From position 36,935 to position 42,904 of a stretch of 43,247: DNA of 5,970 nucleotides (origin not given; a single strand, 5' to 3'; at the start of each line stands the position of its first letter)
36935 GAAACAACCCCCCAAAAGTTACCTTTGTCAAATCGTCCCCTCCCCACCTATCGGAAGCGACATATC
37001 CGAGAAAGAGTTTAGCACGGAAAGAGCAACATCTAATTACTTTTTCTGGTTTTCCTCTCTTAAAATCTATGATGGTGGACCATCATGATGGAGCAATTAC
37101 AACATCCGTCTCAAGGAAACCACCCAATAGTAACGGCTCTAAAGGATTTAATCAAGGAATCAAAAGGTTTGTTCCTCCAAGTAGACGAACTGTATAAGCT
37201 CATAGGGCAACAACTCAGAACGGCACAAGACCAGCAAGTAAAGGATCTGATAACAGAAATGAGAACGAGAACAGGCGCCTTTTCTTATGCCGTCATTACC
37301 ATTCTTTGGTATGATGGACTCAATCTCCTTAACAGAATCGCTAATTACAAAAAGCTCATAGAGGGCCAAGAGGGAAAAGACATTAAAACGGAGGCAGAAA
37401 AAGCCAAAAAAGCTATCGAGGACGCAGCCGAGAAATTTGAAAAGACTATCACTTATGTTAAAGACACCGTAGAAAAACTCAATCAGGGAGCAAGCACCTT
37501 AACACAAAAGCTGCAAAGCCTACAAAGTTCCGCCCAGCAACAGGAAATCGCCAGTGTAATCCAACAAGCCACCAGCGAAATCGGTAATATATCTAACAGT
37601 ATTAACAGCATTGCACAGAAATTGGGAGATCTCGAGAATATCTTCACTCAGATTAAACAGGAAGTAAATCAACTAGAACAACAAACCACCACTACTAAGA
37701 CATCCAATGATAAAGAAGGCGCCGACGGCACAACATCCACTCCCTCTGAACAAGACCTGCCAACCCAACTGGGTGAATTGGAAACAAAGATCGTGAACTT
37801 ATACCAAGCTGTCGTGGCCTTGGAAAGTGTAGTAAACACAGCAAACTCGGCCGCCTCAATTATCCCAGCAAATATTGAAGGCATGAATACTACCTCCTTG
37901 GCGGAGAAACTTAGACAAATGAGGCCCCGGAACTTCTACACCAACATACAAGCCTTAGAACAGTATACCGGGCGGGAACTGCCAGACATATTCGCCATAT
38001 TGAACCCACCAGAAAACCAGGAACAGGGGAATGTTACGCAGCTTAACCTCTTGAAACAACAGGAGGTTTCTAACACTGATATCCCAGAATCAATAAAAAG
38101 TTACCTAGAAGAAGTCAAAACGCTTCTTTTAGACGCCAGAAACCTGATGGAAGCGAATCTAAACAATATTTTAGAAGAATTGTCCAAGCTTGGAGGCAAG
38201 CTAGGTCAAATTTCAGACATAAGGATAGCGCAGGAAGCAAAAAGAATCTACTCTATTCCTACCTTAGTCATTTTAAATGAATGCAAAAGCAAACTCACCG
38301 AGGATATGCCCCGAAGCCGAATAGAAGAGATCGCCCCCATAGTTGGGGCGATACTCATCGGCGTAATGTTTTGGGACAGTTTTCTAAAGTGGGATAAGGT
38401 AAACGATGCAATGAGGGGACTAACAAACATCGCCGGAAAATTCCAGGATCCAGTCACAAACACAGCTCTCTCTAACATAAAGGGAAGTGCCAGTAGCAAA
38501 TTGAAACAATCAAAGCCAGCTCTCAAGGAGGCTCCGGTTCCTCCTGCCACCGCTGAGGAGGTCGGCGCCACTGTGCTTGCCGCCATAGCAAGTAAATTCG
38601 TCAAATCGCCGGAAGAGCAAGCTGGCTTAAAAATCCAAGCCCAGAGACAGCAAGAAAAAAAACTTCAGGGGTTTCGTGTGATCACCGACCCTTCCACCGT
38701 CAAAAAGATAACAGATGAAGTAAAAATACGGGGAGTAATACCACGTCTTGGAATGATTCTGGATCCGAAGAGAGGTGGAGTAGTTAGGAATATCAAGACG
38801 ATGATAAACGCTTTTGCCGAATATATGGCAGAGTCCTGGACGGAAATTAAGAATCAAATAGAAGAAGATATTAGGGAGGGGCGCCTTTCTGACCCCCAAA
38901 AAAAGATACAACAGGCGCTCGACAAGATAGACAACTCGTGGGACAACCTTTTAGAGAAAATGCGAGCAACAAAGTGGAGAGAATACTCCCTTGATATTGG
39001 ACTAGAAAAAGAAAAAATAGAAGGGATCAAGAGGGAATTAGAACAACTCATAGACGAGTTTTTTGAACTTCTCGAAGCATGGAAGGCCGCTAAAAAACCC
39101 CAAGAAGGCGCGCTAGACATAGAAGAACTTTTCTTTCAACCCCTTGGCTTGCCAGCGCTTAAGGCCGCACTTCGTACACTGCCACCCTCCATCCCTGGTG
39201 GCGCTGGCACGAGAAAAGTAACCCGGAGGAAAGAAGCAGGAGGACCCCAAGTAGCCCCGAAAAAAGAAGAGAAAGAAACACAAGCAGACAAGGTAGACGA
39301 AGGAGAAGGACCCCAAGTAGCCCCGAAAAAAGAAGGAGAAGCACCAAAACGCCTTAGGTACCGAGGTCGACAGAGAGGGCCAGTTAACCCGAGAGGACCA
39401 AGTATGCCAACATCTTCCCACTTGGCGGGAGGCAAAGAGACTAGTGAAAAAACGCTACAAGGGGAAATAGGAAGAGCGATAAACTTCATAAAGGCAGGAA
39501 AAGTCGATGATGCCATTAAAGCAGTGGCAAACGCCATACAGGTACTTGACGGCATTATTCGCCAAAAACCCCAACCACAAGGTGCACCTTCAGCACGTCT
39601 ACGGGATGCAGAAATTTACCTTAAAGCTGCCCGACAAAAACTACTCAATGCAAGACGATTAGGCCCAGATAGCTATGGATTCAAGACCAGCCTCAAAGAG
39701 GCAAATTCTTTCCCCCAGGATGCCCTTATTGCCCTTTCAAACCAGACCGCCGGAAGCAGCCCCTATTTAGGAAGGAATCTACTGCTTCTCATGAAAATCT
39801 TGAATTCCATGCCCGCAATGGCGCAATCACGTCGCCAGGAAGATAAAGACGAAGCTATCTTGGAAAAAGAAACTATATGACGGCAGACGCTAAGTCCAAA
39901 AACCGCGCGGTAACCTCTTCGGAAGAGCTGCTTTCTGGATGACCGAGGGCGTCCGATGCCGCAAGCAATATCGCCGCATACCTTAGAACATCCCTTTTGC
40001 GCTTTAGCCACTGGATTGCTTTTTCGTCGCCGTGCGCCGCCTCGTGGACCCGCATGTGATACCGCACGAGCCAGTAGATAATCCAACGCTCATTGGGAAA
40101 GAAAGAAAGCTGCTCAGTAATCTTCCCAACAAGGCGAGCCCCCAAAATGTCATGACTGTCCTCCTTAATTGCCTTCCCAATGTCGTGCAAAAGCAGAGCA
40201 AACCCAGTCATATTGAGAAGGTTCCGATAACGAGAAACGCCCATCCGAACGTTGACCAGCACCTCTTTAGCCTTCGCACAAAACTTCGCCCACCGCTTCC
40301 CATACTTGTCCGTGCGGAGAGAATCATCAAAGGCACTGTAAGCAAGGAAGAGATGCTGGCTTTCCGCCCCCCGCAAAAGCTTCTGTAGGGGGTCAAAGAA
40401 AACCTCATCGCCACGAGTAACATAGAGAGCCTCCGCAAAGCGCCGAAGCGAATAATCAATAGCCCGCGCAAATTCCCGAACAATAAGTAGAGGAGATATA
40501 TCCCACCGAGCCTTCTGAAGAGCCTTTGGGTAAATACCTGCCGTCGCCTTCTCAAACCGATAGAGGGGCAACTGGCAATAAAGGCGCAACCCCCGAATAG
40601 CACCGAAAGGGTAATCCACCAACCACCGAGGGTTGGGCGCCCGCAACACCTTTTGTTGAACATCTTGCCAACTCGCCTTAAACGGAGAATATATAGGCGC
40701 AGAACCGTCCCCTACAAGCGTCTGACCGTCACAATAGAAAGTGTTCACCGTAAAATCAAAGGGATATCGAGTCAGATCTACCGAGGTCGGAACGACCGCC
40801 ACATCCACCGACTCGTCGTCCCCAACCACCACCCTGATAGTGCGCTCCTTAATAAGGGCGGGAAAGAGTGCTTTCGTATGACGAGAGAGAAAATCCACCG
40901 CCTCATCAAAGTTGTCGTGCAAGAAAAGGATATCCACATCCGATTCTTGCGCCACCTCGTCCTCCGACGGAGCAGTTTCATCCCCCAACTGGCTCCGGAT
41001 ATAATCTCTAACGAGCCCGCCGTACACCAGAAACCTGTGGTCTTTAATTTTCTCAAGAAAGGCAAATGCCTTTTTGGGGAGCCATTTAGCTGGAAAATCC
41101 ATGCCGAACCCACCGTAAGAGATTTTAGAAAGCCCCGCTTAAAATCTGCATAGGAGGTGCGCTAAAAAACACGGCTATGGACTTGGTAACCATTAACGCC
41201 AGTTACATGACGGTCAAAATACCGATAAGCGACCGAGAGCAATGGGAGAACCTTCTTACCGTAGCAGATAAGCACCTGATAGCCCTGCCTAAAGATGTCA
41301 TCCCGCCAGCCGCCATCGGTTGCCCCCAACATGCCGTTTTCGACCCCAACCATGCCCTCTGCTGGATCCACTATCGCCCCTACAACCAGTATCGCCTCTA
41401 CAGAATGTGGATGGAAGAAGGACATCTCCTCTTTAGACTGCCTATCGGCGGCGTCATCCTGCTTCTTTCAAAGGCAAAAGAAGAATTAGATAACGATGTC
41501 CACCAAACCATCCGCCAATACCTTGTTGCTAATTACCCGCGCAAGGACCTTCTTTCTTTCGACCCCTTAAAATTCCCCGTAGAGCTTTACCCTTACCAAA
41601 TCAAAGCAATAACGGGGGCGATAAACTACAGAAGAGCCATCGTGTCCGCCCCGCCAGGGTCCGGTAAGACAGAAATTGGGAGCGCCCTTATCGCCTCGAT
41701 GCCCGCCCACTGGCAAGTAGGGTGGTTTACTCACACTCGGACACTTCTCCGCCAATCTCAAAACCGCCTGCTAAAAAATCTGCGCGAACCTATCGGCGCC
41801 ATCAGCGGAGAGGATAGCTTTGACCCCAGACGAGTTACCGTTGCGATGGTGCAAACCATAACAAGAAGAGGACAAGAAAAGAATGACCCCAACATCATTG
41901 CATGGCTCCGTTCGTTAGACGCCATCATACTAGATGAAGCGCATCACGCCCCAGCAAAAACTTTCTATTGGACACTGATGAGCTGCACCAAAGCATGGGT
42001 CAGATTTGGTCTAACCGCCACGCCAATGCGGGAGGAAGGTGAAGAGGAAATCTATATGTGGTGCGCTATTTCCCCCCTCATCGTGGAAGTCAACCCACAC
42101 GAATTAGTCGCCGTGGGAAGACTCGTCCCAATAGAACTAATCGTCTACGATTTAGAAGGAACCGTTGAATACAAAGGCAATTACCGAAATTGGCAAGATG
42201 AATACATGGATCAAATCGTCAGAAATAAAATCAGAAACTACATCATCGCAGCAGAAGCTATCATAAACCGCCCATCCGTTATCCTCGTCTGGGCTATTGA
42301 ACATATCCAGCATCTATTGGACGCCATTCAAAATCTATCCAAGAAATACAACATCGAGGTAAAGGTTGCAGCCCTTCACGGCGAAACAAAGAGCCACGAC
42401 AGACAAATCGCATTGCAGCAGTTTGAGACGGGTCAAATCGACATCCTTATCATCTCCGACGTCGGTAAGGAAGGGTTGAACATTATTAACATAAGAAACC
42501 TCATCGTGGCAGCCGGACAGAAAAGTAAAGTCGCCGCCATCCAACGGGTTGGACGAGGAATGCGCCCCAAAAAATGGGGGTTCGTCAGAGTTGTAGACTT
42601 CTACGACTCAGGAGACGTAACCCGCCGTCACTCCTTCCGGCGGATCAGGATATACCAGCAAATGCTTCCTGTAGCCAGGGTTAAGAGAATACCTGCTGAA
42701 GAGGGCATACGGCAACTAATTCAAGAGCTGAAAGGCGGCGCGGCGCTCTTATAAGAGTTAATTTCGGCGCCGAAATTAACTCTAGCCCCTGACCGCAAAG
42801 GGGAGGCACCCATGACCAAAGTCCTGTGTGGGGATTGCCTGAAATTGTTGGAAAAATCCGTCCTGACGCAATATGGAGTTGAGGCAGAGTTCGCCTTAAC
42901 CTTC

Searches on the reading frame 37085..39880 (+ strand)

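Call 18: search_protein_families(library=pfam, proteins=[window:37085-39880:+], max_evalue=0.01)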
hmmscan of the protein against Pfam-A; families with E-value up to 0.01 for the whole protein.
window:37085-39880:+ (931 aa): 3 families
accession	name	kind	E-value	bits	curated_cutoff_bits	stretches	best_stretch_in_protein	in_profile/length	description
PF04108.17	ATG17_like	-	6.7e-05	23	43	1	109-344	112-227/355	Autophagy protein ATG17-like domain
PF07889.17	DUF1664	-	0.0027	18.2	34.6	1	108-199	36-122/124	Protein of unknown function (DUF1664)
PF00531.28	Death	-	0.0089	16.6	22.6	0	621-673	6-60/86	Death domain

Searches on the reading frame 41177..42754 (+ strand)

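Call 18: search_protein_families(library=pfam, proteins=[window:41177-42754:+], max_evalue=0.01)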
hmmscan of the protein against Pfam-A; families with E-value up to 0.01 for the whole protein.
window:41177-42754:+ (525 aa): 7 families
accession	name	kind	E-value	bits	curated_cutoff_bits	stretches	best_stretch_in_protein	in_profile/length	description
PF04851.21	ResIII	-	4e-18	66.3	22.5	1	135-284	2-163/164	Type III restriction enzyme, res subunit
PF00271.37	Helicase_C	-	5.8e-15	55.9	23.5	1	364-464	15-109/110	Helicase conserved C-terminal domain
PF00270.35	DEAD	-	1.5e-09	38.3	26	1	138-284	1-161/167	DEAD/DEAH box helicase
PF16203.11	ERCC3_RAD25_C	-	9.6e-06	25.5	27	1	389-466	74-153/248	ERCC3/RAD25/XPB C-terminal helicase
PF13401.12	AAA_22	-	0.00076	20.2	27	1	155-265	9-103/130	AAA domain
PF13245.12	AAA_19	-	0.0032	18.1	25.1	1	141-255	1-99/134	AAA domain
PF18766.7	SWI2_SNF2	-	0.0069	16.5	26.7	0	218-289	93-161/221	SWI2/SNF2 ATPase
